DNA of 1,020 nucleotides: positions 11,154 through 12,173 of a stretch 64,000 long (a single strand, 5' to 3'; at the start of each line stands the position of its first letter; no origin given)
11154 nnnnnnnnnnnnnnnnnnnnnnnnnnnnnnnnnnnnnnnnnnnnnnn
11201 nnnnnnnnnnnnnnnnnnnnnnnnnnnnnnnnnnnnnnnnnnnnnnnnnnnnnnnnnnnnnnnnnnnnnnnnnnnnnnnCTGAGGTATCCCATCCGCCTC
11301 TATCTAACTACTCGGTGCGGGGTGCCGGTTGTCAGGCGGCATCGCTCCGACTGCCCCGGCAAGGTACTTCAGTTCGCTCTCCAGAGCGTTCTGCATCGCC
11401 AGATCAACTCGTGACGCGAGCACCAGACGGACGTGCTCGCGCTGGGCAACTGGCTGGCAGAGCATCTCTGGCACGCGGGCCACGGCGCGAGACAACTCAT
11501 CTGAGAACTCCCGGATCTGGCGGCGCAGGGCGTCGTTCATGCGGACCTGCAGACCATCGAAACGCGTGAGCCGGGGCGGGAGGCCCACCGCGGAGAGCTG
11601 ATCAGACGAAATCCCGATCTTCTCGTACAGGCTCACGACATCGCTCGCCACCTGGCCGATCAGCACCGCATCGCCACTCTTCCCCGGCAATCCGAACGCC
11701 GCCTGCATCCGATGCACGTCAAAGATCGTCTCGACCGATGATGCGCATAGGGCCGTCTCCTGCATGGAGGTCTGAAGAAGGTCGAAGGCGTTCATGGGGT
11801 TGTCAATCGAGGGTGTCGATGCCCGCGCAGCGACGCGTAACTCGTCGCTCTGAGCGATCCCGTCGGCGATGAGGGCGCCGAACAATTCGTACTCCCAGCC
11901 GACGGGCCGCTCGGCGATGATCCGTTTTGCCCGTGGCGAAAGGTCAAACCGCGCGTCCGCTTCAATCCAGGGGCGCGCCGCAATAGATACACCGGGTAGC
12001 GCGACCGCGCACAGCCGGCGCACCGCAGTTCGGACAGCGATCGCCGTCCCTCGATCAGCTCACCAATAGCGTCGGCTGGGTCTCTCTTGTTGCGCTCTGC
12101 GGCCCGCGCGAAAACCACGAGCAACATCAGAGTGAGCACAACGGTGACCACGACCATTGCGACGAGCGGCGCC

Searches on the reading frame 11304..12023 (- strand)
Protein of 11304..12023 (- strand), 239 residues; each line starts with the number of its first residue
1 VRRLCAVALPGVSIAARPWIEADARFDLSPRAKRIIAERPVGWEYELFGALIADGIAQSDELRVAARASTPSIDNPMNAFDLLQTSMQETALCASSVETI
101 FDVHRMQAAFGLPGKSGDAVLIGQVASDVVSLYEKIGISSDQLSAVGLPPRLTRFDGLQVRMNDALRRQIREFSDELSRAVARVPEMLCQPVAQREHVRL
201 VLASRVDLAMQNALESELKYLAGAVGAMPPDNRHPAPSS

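Call 79: search_protein_families(library=pfam, proteins=[window:11304-12023:-], max_evalue=0.01)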
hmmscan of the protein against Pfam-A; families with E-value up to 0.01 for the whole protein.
window:11304-12023:- (239 aa): 0 families

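Call 110: search_protein_families(library=phrogs, proteins=[window:11304-12023:-], max_evalue=0.01)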
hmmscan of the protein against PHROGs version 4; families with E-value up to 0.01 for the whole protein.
window:11304-12023:- (239 aa): 1 family
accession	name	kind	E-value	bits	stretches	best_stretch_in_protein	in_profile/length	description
phrog_36891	-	unknown function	0.0031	18.4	1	133-229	9-100/104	-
